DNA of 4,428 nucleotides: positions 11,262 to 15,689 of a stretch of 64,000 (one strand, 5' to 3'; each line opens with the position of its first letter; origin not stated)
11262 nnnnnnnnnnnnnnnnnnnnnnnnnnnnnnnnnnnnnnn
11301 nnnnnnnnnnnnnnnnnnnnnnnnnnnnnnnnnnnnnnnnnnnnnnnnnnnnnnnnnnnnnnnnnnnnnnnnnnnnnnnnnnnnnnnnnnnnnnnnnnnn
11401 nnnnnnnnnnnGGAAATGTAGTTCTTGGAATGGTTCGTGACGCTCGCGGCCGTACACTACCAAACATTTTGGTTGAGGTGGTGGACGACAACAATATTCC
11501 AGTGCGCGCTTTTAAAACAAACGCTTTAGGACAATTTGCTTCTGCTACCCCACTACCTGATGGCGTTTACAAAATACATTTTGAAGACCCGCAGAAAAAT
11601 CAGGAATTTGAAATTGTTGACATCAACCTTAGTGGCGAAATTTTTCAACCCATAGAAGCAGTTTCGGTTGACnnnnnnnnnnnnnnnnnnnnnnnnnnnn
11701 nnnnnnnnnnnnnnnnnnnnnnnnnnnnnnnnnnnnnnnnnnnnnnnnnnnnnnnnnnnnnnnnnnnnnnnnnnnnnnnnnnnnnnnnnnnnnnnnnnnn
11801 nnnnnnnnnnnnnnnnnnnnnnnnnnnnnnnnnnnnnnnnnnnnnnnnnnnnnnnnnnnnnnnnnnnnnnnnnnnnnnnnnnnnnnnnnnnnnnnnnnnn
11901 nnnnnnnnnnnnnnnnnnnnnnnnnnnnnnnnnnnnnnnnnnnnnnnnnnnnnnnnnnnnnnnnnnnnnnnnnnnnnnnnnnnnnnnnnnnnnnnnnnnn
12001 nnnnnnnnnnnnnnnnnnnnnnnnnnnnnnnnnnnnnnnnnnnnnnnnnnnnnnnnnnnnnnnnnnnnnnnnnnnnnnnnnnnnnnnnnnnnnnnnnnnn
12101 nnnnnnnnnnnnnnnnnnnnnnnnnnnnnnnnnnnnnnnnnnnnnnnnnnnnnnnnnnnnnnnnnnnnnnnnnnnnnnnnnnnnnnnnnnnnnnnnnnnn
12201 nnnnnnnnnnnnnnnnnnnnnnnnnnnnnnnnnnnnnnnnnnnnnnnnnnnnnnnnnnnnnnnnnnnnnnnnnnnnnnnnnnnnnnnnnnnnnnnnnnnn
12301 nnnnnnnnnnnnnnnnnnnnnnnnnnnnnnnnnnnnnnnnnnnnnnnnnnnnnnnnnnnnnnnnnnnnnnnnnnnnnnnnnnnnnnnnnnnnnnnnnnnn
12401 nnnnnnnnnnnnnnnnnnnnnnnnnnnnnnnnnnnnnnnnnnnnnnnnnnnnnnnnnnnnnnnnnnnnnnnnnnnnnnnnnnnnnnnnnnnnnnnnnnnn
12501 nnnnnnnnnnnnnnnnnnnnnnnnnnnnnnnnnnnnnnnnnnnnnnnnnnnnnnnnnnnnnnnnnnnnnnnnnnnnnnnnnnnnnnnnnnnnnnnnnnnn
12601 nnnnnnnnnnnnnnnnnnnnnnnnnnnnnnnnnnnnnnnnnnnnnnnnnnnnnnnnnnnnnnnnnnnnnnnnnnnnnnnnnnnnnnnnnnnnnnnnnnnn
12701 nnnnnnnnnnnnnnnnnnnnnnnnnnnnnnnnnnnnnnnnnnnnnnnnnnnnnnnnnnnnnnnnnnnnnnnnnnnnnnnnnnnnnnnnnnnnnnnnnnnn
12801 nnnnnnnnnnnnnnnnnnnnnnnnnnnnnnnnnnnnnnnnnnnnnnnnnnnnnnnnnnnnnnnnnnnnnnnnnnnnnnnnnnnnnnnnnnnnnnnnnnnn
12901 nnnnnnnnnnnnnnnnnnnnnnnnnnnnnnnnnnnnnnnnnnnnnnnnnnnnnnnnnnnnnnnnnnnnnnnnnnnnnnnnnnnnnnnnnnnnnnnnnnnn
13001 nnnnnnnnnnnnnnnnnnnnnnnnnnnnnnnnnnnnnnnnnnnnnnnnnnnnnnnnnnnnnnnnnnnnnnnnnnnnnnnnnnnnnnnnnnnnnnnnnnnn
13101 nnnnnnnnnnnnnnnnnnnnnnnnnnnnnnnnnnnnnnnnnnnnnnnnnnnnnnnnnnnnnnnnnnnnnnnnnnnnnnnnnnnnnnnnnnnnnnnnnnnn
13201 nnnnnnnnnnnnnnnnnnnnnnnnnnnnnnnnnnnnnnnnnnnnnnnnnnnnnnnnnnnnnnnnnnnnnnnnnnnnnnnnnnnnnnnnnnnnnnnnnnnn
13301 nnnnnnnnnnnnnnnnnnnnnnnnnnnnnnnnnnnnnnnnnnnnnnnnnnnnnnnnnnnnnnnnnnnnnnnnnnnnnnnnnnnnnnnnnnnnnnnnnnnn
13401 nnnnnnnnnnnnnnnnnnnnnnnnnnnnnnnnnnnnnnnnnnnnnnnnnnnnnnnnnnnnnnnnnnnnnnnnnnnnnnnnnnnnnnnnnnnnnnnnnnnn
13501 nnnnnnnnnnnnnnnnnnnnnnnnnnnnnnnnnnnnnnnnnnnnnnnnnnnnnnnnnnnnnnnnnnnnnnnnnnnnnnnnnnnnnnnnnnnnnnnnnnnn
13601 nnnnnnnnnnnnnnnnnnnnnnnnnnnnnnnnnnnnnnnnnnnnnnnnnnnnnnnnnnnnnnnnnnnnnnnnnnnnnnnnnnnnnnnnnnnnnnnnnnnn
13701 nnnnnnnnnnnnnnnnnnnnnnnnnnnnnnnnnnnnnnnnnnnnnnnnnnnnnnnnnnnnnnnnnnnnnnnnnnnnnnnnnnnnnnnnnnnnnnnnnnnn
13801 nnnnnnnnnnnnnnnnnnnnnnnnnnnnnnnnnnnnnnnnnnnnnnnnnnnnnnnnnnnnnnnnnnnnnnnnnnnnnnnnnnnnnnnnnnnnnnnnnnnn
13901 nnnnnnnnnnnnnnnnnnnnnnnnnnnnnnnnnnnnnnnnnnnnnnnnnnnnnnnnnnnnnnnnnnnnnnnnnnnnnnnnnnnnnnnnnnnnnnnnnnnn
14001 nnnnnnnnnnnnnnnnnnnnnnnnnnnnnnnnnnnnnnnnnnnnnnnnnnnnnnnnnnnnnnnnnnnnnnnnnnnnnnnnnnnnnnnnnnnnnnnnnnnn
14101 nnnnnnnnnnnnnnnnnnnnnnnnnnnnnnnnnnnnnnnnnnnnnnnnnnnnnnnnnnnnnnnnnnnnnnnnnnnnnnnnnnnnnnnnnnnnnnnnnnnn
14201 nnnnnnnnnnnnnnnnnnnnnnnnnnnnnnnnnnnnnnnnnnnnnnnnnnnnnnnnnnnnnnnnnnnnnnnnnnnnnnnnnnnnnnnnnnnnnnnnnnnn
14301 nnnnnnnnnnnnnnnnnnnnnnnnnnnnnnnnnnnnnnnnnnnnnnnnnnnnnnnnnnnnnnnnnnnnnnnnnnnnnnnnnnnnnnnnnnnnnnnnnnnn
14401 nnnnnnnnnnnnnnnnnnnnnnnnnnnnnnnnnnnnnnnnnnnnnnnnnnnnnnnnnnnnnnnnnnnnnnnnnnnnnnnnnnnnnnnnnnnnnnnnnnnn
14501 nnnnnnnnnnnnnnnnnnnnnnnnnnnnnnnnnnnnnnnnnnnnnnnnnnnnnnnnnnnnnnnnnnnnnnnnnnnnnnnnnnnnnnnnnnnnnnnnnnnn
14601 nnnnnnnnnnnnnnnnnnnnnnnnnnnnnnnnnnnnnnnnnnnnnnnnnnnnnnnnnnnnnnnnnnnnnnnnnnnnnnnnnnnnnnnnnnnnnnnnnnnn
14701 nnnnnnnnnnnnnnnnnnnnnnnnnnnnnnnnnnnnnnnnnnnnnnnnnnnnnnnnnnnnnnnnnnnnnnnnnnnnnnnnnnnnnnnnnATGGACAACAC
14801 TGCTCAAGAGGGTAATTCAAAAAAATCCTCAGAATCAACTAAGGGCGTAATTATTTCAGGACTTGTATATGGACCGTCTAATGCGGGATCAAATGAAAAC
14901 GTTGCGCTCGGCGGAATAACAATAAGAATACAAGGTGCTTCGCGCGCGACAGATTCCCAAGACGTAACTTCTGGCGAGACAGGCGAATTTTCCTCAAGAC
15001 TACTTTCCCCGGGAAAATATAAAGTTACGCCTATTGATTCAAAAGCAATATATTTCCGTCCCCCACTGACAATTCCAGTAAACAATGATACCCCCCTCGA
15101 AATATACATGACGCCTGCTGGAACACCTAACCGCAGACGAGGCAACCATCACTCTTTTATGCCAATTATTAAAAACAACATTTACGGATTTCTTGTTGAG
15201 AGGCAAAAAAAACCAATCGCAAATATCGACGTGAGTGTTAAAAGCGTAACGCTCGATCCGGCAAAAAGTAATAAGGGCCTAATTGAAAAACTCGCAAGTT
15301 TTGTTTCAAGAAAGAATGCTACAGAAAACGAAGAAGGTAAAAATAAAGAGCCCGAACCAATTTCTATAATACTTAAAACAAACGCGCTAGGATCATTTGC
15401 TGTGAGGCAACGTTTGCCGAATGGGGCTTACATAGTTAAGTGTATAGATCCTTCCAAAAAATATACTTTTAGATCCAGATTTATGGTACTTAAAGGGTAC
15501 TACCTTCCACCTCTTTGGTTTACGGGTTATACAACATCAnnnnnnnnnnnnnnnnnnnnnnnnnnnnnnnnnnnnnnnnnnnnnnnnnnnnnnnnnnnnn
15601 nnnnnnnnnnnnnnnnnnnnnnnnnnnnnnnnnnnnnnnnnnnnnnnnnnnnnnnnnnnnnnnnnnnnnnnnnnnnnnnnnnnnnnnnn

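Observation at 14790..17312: Bifunctional SLT-like plus M23 peptidoglycan hydrolase, N-terminal prealbumin-like domains, co-transcribed with virB4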

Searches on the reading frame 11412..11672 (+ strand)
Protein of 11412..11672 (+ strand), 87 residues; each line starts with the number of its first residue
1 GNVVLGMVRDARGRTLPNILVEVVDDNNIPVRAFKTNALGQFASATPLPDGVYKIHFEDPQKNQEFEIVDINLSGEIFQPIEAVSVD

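Call 94: search_solved_structures(query=A8, max_evalue=1, show_alignments=1)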
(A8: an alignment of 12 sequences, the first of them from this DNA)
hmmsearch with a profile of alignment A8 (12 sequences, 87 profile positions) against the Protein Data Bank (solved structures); distinct sequences matched with E-value up to 1: 17.
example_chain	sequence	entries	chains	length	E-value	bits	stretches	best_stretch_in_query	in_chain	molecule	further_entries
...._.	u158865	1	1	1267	7.6e-14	54.9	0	34-78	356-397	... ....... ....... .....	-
10ps_A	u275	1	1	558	4.1e-10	42.9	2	8-63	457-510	Serine-aspartate repeat-containing protein D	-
1uwy_A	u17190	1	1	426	0.0012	22.3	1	4-63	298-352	CARBOXYPEPTIDASE M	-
4yok_A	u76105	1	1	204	0.0031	20.9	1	35-87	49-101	Putative flagellar protein FliS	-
2xtr_A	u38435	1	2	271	0.011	19.2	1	13-57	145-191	COLICIN-M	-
8vdk_A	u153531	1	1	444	0.016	18.6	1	10-65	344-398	Serine-aspartate repeat-containing protein D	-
2xtq_A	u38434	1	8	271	0.047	17.1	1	13-57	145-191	COLICIN-M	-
2xmx_A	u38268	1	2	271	0.048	17.1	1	13-57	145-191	COLICIN-M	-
3da3_A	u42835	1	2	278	0.05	17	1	13-57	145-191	Colicin-M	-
3da4_A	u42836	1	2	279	0.05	17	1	13-57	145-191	Colicin-M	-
5aq0_A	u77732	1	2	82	0.057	16.8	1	6-58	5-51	CARBOXYPEPTIDASE D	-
2yn3_A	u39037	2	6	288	0.16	15.4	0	37-77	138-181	PUTATIVE INNER MEMBRANE PROTEIN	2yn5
1dlm_A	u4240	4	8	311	0.18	15.2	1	3-52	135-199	CATECHOL 1,2-DIOXYGENASE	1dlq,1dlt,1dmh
9lj6_A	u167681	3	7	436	0.34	14.3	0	28-59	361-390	Endocarditis and biofilm-associated pilus minor subunit EbpB | Endocarditis and biofilm-associated pilus minor subunit EbpB.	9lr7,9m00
7d89_A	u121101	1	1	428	0.74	13.3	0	8-26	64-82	Beta-xylanase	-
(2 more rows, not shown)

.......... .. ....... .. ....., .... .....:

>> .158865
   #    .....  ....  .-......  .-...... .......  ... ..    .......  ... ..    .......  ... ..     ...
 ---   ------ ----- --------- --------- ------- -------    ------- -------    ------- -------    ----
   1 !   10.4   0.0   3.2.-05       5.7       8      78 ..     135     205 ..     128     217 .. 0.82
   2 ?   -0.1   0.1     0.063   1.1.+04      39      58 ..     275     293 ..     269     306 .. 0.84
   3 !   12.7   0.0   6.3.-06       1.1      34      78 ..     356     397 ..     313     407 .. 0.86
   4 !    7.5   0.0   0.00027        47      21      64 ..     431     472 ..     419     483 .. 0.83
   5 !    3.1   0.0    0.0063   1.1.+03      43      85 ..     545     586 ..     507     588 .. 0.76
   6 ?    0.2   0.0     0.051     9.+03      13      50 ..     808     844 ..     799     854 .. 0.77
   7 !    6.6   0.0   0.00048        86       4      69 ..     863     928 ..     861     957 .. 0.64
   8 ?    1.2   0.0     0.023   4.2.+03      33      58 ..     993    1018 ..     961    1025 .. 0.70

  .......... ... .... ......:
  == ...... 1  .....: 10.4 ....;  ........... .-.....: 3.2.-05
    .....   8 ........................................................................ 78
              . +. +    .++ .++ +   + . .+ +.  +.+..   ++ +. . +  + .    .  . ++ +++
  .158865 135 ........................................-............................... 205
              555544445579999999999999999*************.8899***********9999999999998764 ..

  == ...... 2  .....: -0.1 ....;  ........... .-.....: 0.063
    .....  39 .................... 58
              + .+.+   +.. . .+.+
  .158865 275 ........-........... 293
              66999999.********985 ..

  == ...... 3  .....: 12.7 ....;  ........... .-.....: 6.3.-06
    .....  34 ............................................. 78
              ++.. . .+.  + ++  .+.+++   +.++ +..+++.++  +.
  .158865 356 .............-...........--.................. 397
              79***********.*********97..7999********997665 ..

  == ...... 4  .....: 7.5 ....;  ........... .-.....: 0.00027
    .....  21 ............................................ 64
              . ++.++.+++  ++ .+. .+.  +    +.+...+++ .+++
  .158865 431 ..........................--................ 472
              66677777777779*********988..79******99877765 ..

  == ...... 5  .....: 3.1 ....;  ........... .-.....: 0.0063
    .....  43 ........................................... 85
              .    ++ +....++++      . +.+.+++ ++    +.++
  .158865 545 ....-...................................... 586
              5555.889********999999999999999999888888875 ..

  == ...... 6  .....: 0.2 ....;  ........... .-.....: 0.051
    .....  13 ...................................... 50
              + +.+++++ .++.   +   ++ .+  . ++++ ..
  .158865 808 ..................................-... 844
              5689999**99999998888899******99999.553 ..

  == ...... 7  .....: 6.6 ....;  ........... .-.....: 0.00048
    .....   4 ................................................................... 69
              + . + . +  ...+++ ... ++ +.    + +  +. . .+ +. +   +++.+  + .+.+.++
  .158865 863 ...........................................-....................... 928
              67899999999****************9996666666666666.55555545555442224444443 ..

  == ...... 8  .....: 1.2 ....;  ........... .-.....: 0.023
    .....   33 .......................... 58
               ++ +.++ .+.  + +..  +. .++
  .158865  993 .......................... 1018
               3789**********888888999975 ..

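Call 95: search_protein_families(library=pfam, alignment_id=A8, max_evalue=0.1)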
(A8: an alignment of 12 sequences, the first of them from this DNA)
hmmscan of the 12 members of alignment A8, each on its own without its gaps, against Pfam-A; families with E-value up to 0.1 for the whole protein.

A. member 1, seq(87 aa): 2 families
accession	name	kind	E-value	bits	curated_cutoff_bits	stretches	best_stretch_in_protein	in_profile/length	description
PF13620.12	CarboxypepD_reg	-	5.7e-07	30.2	32.3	1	4-61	2-58/82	Carboxypeptidase regulatory-like domain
PF17210.9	SdrD_B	-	0.024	15.3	29.7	1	9-62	17-69/112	SdrD B-like domain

B. families by the number of members that match (of 12 scanned): 10 families
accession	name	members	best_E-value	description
PF13620.12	CarboxypepD_reg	7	5.5e-07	Carboxypeptidase regulatory-like domain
PF17210.9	SdrD_B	7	0.00089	SdrD B-like domain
PF17802.7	SpaA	4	0.0035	Prealbumin-like fold domain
PF09134.16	Invasin_D3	2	0.014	Invasin, domain 3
PF13715.12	CarbopepD_reg_2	1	0.0031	CarboxypepD_reg-like domain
PF17936.7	Big_6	1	0.0096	Bacterial Ig domain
PF11589.14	DUF3244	1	0.012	Domain of unknown function (DUF3244)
PF22902.2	NOMO1-like_9th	1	0.035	BOS complex subunit NOMO1-like, beta sandwich domain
PF02369.22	Big_1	1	0.059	Bacterial Ig-like domain (group 1)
PF23194.1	NOMO_5th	1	0.076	NOMO fifth transthyretin-like domain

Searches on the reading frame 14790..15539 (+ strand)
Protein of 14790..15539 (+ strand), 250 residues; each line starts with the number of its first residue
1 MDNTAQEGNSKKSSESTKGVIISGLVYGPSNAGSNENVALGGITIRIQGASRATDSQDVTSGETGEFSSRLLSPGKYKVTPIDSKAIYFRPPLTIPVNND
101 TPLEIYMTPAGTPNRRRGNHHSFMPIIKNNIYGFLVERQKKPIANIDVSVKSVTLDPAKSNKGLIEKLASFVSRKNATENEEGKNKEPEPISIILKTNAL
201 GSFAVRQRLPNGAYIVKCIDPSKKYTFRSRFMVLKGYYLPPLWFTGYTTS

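Call 68: find_homologous_proteins(query=window:14790-15539:+, max_evalue=0.001)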
Query window:14790-15539:+: 344 candidates shared short words with the query, none scored E <= 0.001.

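Call 106: search_protein_families(library=phrogs, proteins=[window:14790-15539:+], max_evalue=0.1)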
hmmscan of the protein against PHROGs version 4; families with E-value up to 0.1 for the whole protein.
window:14790-15539:+ (250 aa): 0 families
